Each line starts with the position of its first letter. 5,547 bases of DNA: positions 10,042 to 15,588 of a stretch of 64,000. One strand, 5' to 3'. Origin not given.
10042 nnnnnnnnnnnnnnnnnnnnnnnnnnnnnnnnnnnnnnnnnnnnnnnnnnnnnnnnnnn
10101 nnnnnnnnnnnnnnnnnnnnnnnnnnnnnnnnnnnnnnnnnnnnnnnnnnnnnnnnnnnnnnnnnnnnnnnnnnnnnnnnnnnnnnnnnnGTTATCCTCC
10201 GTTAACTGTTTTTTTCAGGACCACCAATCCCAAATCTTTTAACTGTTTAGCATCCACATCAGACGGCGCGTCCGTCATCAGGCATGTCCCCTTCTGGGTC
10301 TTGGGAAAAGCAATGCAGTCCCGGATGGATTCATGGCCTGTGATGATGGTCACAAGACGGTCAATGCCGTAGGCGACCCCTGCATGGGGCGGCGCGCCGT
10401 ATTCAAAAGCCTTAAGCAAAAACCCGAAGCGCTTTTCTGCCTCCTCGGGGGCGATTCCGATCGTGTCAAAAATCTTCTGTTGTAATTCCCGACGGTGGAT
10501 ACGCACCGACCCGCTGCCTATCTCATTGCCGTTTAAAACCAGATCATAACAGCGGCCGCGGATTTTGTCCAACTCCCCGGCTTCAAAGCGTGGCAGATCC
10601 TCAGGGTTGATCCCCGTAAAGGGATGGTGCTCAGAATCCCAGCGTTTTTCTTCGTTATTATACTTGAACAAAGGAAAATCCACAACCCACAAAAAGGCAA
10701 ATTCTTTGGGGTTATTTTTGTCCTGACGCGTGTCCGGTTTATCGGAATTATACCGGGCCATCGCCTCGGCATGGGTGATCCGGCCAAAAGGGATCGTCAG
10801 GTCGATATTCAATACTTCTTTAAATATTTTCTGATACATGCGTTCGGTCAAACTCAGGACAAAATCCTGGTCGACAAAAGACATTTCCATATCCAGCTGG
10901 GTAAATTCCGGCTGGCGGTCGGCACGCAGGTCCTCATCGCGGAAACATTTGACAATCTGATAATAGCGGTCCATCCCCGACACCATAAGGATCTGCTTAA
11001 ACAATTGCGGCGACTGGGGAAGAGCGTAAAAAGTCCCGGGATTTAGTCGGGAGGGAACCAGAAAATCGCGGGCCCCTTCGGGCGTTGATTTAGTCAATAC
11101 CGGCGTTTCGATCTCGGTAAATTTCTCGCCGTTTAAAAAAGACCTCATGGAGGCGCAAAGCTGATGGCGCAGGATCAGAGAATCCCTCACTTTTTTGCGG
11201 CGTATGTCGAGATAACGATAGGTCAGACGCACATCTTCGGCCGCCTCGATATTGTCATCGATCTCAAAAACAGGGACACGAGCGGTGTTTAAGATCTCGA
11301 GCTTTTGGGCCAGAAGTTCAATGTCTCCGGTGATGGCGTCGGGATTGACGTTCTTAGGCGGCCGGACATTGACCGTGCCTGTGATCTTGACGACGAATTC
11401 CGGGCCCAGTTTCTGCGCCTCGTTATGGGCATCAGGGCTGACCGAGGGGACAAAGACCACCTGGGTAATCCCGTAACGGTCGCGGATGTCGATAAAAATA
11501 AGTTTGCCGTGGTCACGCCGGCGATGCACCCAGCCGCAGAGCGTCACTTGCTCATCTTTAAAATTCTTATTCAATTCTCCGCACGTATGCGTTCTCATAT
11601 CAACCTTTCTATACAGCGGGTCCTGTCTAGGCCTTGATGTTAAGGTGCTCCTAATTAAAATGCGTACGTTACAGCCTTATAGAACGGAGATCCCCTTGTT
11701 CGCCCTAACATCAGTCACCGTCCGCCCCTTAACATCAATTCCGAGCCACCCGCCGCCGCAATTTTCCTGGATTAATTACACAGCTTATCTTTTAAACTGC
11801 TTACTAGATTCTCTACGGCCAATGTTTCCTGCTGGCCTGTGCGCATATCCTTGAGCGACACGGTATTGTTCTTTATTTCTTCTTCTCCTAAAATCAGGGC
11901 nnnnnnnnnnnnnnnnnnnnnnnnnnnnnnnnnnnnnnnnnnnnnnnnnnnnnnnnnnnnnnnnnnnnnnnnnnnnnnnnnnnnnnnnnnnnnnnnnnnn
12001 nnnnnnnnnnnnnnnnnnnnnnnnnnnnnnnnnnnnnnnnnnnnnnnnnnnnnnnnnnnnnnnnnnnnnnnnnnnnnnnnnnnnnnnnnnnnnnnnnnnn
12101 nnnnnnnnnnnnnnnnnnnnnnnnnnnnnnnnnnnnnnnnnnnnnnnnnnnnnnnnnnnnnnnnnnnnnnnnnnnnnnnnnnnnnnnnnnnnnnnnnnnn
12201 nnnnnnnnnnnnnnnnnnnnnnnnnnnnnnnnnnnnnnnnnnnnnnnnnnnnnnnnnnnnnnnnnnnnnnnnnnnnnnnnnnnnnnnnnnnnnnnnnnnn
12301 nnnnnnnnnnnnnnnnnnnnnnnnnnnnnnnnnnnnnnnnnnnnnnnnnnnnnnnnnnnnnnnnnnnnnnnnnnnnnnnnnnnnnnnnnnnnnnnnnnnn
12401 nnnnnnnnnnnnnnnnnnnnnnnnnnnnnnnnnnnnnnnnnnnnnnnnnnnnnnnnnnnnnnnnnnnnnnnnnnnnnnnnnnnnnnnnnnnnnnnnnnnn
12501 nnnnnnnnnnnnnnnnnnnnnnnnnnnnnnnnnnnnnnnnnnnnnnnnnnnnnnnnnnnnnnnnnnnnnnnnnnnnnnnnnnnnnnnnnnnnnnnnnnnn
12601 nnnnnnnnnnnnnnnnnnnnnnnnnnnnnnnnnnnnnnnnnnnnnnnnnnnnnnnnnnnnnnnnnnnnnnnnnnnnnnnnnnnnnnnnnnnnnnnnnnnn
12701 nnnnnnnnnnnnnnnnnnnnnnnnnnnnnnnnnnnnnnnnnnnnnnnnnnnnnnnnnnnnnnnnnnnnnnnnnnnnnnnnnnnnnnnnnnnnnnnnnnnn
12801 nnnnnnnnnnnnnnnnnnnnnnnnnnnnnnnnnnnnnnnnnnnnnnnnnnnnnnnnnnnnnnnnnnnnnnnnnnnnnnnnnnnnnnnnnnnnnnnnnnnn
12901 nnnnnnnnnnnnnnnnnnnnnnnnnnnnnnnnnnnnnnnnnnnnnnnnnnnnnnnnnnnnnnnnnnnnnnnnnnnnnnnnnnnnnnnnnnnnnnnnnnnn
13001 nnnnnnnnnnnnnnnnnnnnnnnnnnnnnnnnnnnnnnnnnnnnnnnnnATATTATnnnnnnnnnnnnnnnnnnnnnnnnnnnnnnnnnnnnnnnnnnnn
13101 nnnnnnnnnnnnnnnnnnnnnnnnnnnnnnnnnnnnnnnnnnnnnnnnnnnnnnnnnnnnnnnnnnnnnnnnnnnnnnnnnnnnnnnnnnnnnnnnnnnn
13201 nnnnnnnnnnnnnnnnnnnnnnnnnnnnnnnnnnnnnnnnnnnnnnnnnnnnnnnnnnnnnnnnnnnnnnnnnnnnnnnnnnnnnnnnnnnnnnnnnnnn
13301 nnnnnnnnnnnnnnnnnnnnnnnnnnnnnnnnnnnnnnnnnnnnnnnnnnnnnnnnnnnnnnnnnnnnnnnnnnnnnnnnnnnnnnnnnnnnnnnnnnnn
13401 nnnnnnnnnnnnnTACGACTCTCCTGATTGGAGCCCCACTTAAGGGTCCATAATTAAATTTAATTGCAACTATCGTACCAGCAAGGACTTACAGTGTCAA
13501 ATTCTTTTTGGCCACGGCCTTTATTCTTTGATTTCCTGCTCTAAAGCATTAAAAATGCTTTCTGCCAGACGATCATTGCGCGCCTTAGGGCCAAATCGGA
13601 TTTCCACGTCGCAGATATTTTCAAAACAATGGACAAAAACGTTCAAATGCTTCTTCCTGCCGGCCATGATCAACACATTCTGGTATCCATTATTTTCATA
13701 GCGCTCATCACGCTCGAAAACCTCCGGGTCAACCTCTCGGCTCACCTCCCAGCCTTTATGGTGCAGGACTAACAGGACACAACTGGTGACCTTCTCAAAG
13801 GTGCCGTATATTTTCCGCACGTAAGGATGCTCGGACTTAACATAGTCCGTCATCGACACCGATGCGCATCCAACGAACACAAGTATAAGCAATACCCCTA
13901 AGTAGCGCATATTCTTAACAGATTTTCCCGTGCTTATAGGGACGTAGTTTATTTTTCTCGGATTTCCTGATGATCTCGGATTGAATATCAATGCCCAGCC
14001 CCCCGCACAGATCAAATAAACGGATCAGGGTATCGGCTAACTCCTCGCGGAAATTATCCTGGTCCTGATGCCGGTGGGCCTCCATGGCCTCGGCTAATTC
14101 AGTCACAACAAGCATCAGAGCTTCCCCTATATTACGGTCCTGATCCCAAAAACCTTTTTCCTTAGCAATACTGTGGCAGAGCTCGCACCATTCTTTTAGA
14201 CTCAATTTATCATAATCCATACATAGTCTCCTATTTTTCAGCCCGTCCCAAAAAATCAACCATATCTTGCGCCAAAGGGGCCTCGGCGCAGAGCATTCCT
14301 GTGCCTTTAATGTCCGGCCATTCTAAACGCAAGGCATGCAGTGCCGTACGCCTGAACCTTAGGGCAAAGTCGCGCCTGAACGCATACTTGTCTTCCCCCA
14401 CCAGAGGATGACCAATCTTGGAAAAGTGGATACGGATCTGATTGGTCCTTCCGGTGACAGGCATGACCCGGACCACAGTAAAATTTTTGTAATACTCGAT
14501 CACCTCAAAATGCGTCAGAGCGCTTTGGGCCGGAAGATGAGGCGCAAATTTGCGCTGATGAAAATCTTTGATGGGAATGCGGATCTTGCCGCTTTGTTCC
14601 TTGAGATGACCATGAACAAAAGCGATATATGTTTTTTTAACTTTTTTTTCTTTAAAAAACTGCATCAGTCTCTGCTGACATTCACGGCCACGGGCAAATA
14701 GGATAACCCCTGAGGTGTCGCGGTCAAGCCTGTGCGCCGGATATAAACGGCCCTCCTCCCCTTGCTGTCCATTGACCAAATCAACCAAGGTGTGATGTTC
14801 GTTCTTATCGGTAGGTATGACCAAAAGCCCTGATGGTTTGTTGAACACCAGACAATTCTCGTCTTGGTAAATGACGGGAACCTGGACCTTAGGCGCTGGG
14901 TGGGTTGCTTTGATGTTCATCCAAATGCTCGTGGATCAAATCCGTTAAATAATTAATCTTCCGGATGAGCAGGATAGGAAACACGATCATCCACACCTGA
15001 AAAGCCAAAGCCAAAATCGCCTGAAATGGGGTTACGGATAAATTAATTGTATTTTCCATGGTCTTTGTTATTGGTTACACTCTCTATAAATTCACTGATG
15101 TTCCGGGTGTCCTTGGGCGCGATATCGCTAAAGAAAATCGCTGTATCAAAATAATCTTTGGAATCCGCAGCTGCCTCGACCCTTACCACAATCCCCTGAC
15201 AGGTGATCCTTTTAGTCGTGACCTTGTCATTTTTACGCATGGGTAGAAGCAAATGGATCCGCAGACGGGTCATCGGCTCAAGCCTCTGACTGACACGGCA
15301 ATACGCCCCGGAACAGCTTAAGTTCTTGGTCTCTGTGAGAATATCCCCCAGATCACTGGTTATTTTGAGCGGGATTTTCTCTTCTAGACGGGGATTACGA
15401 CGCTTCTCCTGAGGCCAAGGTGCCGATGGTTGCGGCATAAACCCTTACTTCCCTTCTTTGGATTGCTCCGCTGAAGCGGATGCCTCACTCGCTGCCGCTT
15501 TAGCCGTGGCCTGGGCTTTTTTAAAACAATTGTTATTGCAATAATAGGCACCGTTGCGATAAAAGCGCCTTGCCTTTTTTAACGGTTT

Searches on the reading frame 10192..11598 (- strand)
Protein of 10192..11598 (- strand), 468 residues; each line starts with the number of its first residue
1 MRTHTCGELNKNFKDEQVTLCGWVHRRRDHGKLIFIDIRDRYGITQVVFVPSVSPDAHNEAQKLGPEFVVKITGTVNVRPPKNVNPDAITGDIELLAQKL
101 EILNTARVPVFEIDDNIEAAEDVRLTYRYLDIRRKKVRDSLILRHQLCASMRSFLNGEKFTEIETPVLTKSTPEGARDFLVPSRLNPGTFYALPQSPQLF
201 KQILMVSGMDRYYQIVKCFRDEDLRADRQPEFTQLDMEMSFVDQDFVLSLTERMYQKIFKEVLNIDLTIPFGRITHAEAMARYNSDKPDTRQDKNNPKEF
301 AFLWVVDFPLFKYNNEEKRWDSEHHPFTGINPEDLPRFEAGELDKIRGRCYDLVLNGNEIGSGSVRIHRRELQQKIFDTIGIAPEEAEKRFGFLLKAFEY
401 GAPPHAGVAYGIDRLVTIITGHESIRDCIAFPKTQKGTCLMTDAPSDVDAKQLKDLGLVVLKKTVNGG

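Call 28: search_protein_families(library=pfam, proteins=[window:10192-11598:-])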
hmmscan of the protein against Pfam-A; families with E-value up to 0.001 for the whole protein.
window:10192-11598:- (468 aa): 2 families
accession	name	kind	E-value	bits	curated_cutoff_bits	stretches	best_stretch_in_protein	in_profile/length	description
PF00152.25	tRNA-synt_2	-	5.4e-119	397.3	25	1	121-435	2-308/308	tRNA synthetases class II (D, K and N)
PF01336.31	tRNA_anti-codon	-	1.4e-18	67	27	1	18-103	1-75/75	OB-fold nucleic acid binding domain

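Call 53: find_homologous_proteins(query=window:10192-11598:-, max_evalue=1e-100)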
Query window:10192-11598:- (468 aa): 7985 proteins with E <= 1e-100 among 8000 candidates; the best 120 are listed.
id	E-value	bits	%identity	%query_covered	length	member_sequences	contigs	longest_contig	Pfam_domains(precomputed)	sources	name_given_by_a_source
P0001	8.6e-290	979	90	99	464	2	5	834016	PF01336.32,PF00152.26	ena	-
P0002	9.3e-289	975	90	99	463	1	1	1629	PF01336.32,PF00152.26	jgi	-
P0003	6.2e-288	973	90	99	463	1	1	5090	PF01336.32,PF00152.26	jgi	jgi:aspartyl-tRNA synthetase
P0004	2.7e-285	964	89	99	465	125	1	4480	PF01336.32,PF00152.26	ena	-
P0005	3.1e-285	964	88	99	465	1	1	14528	PF01336.32,PF00152.26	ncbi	-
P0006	2.5e-284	961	89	99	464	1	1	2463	PF01336.32,PF00152.26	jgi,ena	-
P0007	3.1e-281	951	90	97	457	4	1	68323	PF01336.32,PF00152.26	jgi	jgi:aspartyl-tRNA synthetase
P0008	4.9e-279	943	87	99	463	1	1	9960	PF01336.32,PF00152.26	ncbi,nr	ncbi:MAG: aspartate--tRNA ligase [Candidatus Omnitrophica bacterium]|nr:aspartate--tRNA ligase [Cand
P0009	1.5e-278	942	86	99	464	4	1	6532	PF01336.32,PF00152.26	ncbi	-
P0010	1.8e-275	932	84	99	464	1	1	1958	PF01336.32,PF00152.26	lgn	-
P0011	2.7e-275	931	85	99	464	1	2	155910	PF01336.32,PF00152.26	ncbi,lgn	-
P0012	3.6e-275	931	84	99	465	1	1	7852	PF01336.32,PF00152.26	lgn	-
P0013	6.5e-275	930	86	99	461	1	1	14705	PF01336.32,PF00152.26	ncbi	-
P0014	7.5e-274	926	85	99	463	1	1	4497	PF01336.32,PF00152.26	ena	-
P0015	7.0e-273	923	85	99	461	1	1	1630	PF01336.32,PF00152.26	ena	-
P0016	4.8e-272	920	85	99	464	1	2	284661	PF01336.32,PF00152.26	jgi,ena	-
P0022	2.6e-268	908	82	99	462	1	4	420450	PF01336.32,PF00152.26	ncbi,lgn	-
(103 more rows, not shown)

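Call 54: find_encoding_contigs(protein=P0001, flank=10000, max_places=2)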
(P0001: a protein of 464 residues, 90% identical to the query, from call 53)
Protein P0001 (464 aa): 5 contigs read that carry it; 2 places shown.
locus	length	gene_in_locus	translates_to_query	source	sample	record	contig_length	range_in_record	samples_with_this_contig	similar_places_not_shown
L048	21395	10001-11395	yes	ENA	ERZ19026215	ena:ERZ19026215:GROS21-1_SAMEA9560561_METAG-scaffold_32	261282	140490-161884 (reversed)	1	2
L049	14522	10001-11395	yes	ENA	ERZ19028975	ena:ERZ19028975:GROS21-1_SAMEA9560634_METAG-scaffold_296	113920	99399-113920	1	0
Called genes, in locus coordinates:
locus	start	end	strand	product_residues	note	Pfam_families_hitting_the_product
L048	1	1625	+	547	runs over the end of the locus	PF00118:Cpn60_TCP1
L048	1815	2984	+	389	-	PF00478:IMPDH, PF03060:NMO (faint), PF05690:ThiG (faint), PF01070:FMN_dh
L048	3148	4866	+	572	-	PF00117:GATase, PF07722:Peptidase_C26 (faint), PF02540:NAD_synthase, PF00958:GMP_synt_C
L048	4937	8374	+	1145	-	PF02811:PHP, PF07733:DNA_pol3_alpha, PF17657:DNA_pol3_finger, PF14579:HHH_6, PF01336:tRNA_anti-codon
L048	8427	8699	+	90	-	PF00216:Bac_DNA_binding, PF18291:HU-HIG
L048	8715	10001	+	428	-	PF13393:tRNA-synt_His, PF00587:tRNA-synt_2b, PF03129:HGTP_anticodon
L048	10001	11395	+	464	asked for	PF01336:tRNA_anti-codon, PF00152:tRNA-synt_2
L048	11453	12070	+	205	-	PF01476:LysM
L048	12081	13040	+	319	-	PF01695:IstB_IS21 (weak), PF02562:PhoH, PF13245:AAA_19 (weak), PF13604:AAA_30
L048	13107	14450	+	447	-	PF07698:7TM-7TMR_HD, PF01966:HD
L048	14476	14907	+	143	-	PF02130:YbeY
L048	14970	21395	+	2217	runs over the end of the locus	PF00069:Pkinase, PF01636:APH (faint), PF06293:Kdo (weak), PF01633:Choline_kinase (faint), PF07714:PK_Tyr_Ser-Thr (faint), PF00069:Pkinase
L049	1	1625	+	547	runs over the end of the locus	PF00118:Cpn60_TCP1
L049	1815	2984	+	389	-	PF00478:IMPDH, PF03060:NMO (faint), PF05690:ThiG (faint), PF01070:FMN_dh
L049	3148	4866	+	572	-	PF00117:GATase, PF07722:Peptidase_C26 (faint), PF02540:NAD_synthase, PF00958:GMP_synt_C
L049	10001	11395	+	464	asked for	PF01336:tRNA_anti-codon, PF00152:tRNA-synt_2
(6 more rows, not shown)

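Call 55: find_encoding_contigs(protein=P0016, flank=10000, max_places=1)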
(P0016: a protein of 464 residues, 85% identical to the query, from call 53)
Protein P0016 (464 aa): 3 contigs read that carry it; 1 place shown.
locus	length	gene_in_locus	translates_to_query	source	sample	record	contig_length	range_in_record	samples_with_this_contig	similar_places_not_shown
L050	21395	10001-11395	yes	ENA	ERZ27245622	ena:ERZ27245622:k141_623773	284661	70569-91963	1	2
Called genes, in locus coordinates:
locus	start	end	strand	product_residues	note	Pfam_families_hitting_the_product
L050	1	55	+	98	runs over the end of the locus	PF00166:Cpn10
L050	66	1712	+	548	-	PF00118:Cpn60_TCP1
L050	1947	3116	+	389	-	PF01070:FMN_dh (weak), PF00478:IMPDH, PF05690:ThiG (faint)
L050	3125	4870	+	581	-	PF00117:GATase, PF07722:Peptidase_C26 (weak), PF02540:NAD_synthase, PF00958:GMP_synt_C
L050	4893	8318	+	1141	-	PF02811:PHP, PF07733:DNA_pol3_alpha, PF17657:DNA_pol3_finger, PF14579:HHH_6, PF01336:tRNA_anti-codon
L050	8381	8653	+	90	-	PF00216:Bac_DNA_binding, PF18291:HU-HIG (weak)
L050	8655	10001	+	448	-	PF13393:tRNA-synt_His, PF00587:tRNA-synt_2b, PF13393:tRNA-synt_His (weak), PF03129:HGTP_anticodon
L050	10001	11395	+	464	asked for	PF01336:tRNA_anti-codon, PF00152:tRNA-synt_2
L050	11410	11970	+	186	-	PF01476:LysM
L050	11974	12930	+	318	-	PF01695:IstB_IS21 (weak), PF02562:PhoH, PF13245:AAA_19 (weak), PF13604:AAA_30 (weak)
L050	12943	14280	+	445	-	PF07698:7TM-7TMR_HD, PF01966:HD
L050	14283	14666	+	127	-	PF02130:YbeY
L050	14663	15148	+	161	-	PF04093:MreD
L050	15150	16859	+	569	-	PF03717:PBP_dimer, PF00905:Transpeptidase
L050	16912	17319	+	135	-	-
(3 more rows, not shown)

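Call 56: find_encoding_contigs(protein=P0022, flank=10000, max_places=1)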
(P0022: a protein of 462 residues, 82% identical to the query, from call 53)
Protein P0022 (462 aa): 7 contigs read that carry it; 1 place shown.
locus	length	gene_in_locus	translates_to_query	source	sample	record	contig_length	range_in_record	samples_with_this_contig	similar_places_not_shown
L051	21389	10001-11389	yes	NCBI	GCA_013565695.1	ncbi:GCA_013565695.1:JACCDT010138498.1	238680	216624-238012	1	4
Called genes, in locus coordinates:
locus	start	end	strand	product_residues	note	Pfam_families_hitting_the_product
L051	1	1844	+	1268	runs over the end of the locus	PF08323:Glyco_transf_5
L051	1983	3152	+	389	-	PF00478:IMPDH, PF03060:NMO (faint), PF01070:FMN_dh, PF05690:ThiG (faint)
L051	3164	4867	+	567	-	PF00117:GATase, PF07722:Peptidase_C26 (weak), PF02540:NAD_synthase, PF00958:GMP_synt_C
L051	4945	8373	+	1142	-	PF02811:PHP, PF07733:DNA_pol3_alpha, PF17657:DNA_pol3_finger, PF14579:HHH_6, PF01336:tRNA_anti-codon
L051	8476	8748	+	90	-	PF00216:Bac_DNA_binding, PF18291:HU-HIG (weak)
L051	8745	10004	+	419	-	PF13393:tRNA-synt_His, PF00587:tRNA-synt_2b, PF03129:HGTP_anticodon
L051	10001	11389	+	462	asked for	PF01336:tRNA_anti-codon, PF00152:tRNA-synt_2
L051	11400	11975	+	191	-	PF01476:LysM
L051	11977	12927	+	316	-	PF01695:IstB_IS21 (weak), PF02562:PhoH, PF13245:AAA_19 (weak), PF13604:AAA_30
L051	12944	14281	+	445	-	PF07698:7TM-7TMR_HD, PF01966:HD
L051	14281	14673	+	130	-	PF02130:YbeY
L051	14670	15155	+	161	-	PF04093:MreD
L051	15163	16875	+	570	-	PF03717:PBP_dimer, PF00905:Transpeptidase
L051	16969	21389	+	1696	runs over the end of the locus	?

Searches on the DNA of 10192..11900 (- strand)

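Call 59: search_with_rna_model(model_id=R1, sources=[L047, L048, L049, L050, L051], max_evalue=1)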
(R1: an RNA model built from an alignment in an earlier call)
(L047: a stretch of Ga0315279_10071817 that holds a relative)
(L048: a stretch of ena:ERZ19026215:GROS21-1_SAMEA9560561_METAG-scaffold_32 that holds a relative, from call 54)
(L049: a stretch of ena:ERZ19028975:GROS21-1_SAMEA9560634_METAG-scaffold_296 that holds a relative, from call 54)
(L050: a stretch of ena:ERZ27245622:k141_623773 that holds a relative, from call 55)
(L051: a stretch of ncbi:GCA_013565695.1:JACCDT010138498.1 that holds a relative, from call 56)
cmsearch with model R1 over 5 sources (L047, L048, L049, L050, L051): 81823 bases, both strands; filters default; matches with E-value up to 1: 1.
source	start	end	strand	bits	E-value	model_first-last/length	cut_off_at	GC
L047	640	720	+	22.8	0.0042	1-140/140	no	0.72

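Call 64: search_rna_families(source=window, start=11500, end=11900, threshold=evalue, max_evalue=10)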
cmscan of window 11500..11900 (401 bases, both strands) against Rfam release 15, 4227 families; matches with E-value up to 10: 0.
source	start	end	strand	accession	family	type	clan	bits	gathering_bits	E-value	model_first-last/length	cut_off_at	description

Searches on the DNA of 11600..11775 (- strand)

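Call 63: search_dna_similar(query=window:11600-11775:-, collection=phages, mode=distant, max_evalue=0.01, max_rows=10)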
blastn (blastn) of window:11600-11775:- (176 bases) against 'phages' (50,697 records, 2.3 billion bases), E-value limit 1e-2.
No match.

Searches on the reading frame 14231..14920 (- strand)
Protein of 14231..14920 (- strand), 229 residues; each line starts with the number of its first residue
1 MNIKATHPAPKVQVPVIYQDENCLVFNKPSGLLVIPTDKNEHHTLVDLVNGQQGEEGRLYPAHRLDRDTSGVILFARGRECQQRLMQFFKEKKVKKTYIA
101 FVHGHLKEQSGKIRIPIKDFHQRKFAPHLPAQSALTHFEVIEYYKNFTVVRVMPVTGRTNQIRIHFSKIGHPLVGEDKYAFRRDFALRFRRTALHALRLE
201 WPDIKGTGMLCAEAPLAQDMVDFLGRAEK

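Call 48: search_protein_families(library=pfam, proteins=[window:14231-14920:-], max_evalue=0.00001)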
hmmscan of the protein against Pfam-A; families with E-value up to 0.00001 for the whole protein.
window:14231-14920:- (229 aa): 1 family
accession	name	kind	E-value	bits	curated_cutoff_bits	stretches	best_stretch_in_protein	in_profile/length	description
PF00849.27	PseudoU_synth_2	-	1.9e-37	129.3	26.8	1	23-167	2-151/152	RNA pseudouridylate synthase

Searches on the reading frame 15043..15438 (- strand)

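Call 48: search_protein_families(library=pfam, proteins=[window:15043-15438:-], max_evalue=0.00001)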
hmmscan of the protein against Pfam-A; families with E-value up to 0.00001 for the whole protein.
window:15043-15438:- (131 aa): 1 family
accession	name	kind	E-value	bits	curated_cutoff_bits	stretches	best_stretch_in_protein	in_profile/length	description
PF07238.19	PilZ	-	2.4e-08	34.7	22.5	1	11-119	1-101/102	PilZ domain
